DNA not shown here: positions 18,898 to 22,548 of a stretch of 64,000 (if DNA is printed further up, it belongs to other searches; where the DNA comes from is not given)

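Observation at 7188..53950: Recurrent 12-bp palindrome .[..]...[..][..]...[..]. marks at least nine promoter-proximal intergenic sites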

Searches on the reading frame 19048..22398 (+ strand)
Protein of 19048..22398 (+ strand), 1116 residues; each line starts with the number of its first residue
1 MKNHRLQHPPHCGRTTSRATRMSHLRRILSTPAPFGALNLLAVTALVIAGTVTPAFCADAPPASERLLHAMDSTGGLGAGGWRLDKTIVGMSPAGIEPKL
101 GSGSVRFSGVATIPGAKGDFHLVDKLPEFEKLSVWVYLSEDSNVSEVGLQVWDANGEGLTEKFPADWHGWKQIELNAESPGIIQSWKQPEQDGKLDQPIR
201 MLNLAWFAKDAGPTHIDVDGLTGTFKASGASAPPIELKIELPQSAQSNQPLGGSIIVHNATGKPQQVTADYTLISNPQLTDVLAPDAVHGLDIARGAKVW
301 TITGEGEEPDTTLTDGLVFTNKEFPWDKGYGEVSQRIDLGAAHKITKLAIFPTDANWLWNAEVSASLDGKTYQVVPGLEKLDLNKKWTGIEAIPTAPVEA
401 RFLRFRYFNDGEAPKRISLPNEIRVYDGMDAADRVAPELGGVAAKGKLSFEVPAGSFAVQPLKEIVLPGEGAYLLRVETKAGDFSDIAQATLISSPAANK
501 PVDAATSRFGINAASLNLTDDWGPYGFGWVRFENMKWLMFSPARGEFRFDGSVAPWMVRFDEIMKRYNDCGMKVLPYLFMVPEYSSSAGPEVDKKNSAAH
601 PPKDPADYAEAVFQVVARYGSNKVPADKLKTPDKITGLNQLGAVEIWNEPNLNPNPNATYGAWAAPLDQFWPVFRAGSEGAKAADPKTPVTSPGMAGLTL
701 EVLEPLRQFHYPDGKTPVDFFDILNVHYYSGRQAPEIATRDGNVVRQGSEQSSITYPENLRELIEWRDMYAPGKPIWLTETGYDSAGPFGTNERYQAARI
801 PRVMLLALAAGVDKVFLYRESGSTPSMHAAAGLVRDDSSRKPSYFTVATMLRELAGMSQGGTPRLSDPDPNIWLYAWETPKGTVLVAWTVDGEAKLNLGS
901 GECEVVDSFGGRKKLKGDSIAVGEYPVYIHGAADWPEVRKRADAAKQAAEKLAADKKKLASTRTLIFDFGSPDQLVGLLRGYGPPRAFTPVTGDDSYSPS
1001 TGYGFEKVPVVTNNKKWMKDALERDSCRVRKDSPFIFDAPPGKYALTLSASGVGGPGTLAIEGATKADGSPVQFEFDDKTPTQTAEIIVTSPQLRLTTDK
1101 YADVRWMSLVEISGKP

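Call 7: search_protein_families(library=pfam, proteins=[window:19048-22398:+], max_evalue=0.001)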
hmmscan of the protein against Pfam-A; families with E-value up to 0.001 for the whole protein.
window:19048-22398:+ (1116 aa): 2 families
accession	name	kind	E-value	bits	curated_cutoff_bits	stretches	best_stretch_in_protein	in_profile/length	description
PF00754.31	F5_F8_type_C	-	1.7e-05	25.4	28.2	1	309-408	13-113/127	F5/8 type C domain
PF01229.23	Glyco_hydro_39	-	0.00031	20.1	26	1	643-855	151-351/472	Glycosyl hydrolases family 39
